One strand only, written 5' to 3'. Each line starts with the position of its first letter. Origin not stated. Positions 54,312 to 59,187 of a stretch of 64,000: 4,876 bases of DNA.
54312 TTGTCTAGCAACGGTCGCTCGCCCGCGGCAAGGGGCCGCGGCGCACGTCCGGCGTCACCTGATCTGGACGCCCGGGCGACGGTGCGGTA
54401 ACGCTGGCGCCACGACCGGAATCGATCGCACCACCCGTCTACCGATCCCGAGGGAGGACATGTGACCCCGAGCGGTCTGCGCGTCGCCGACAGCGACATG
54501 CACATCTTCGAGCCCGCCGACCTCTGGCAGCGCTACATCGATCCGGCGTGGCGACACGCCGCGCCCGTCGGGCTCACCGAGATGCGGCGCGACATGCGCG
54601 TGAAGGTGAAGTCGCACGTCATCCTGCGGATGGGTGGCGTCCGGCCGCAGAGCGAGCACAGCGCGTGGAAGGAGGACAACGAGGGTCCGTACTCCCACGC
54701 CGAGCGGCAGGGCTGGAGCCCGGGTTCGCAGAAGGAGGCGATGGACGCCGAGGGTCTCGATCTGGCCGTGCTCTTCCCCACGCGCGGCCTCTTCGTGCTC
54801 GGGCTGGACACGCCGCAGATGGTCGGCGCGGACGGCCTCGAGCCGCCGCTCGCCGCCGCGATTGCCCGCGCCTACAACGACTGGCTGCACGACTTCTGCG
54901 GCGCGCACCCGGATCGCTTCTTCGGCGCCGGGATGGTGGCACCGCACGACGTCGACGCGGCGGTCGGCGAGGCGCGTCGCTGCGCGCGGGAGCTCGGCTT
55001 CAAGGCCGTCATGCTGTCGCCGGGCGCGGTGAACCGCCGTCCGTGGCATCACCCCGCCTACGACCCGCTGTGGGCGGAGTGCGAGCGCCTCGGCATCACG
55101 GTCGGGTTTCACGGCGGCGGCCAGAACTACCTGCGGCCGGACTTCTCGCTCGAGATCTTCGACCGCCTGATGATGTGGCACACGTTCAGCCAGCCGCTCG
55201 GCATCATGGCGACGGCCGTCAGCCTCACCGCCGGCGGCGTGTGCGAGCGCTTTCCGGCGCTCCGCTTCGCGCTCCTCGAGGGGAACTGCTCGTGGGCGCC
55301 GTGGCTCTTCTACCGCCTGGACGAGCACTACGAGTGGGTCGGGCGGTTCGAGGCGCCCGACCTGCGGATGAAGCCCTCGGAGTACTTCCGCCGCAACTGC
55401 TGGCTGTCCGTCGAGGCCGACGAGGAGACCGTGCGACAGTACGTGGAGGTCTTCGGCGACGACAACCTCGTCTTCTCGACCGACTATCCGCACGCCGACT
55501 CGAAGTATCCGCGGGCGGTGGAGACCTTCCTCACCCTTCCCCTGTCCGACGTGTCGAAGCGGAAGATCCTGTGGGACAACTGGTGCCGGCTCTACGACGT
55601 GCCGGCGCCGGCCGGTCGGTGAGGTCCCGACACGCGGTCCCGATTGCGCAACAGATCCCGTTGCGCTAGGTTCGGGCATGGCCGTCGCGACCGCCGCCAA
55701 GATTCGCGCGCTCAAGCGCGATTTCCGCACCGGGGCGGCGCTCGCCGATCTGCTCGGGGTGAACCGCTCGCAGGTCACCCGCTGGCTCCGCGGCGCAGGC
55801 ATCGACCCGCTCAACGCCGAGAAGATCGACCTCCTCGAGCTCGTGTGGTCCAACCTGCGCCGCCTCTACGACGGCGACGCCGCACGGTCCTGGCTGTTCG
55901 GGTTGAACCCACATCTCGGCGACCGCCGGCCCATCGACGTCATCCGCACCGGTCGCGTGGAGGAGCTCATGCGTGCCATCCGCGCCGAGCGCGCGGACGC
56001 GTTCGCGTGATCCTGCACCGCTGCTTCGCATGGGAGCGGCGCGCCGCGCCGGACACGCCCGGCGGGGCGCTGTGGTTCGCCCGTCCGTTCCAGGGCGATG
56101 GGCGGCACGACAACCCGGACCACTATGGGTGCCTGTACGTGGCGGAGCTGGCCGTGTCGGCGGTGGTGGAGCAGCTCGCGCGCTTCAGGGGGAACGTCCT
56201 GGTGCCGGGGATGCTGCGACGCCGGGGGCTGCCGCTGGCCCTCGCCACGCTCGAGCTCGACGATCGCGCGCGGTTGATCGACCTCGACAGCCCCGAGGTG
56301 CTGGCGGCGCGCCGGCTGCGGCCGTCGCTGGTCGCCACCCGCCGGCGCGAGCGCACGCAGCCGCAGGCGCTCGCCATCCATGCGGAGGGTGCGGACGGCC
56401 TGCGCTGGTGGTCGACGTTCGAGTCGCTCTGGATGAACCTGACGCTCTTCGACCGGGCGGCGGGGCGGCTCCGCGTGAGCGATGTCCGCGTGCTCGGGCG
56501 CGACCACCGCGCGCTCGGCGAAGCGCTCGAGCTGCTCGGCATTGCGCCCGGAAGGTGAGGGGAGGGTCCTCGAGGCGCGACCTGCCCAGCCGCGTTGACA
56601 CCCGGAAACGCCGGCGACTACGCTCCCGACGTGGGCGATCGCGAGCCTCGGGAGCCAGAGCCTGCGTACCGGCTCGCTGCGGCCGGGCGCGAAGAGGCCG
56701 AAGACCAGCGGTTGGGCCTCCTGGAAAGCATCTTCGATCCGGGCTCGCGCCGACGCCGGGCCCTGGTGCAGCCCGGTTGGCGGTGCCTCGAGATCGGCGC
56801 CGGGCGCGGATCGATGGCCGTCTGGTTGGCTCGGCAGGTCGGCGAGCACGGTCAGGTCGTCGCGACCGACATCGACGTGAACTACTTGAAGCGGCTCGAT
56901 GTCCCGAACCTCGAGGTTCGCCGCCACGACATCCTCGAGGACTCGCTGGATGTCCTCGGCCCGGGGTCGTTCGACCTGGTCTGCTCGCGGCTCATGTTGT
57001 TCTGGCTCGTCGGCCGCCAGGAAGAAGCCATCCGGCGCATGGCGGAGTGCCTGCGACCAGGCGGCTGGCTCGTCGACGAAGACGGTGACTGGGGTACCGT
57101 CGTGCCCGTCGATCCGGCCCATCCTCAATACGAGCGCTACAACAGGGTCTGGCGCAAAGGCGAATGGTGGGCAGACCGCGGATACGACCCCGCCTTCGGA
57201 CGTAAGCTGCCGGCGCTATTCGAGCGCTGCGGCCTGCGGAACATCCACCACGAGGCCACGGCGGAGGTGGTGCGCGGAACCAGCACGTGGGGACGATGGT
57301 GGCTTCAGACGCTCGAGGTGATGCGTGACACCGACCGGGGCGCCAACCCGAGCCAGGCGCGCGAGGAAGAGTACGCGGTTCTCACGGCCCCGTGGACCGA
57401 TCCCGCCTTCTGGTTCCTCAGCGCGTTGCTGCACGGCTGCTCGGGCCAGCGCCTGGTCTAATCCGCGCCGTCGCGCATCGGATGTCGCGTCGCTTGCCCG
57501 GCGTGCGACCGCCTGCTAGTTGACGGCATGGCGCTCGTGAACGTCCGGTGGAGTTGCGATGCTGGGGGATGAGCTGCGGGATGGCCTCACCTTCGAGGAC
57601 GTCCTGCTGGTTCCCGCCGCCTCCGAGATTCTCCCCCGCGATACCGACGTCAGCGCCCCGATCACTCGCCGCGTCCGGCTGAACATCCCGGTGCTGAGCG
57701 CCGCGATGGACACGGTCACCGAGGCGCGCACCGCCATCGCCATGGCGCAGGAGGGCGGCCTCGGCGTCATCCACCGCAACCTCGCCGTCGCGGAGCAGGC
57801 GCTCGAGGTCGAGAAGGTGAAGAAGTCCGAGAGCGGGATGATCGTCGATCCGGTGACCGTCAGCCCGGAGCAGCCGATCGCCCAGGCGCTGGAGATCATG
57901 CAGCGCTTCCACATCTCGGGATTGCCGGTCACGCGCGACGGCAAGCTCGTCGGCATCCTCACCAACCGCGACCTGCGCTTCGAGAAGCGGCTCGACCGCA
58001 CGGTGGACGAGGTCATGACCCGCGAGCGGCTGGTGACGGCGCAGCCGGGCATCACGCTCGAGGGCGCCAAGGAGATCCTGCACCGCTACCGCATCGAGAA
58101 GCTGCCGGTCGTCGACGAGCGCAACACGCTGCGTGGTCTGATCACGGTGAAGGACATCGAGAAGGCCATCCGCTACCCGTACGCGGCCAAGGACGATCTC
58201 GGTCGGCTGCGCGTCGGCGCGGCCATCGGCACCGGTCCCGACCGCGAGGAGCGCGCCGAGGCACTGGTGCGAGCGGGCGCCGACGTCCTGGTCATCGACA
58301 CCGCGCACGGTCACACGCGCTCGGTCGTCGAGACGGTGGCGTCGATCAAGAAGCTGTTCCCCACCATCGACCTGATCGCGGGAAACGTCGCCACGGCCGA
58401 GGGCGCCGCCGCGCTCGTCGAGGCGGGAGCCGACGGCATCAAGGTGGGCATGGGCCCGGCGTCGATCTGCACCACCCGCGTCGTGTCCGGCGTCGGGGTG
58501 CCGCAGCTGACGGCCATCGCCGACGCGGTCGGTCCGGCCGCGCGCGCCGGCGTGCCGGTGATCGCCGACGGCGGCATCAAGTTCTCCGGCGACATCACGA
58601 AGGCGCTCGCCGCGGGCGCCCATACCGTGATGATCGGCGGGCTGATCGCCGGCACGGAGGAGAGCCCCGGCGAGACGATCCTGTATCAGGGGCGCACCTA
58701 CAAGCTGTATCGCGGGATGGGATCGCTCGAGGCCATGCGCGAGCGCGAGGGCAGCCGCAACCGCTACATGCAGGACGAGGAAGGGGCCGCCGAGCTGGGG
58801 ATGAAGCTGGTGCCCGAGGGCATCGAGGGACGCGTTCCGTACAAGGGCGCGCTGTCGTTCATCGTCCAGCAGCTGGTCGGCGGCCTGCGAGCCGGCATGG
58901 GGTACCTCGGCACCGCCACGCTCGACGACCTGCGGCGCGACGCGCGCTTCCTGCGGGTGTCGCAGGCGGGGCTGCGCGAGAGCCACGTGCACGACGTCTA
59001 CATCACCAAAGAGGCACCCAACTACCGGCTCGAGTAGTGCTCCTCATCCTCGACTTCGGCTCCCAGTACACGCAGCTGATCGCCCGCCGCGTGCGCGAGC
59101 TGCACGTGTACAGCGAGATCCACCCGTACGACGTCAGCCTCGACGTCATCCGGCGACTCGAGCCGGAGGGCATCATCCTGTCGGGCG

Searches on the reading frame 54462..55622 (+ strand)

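Call 101: search_protein_families(library=pfam, proteins=[window:54462-55622:+], max_evalue=0.00001)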
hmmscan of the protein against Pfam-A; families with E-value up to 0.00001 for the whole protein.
window:54462-55622:+ (386 aa): 1 family
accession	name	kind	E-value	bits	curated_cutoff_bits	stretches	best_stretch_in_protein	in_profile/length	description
PF04909.20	Amidohydro_2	-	1.3e-33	117.4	26.4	1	52-379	11-288/289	Amidohydrolase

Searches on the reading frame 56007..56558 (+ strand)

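Call 101: search_protein_families(library=pfam, proteins=[window:56007-56558:+], max_evalue=0.00001)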
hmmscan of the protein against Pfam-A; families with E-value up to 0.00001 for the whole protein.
window:56007-56558:+ (183 aa): 1 family
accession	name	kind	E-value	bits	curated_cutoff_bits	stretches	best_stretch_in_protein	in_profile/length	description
PF08808.17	RES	-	1.2e-09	38.8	23.2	1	21-157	14-147/157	RES domain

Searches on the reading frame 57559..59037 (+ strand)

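Call 86: search_protein_families(library=pfam, proteins=[window:57559-59037:+], max_evalue=0.00001)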
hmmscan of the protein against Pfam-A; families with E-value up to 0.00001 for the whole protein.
window:57559-59037:+ (492 aa): 4 families
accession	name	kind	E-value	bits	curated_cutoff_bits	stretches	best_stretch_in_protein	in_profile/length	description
PF00478.31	IMPDH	-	3.8e-155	516.6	25.6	1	9-478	1-345/345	IMP dehydrogenase / GMP reductase domain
PF00571.33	CBS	-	1.8e-24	86.2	24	2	94-140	5-52/57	CBS domain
PF03060.21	NMO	-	7.9e-08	32.5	28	0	262-375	128-237/331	Nitronate monooxygenase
PF01070.24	FMN_dh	-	6.1e-06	25.9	24.9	0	259-362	209-304/350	FMN-dependent dehydrogenase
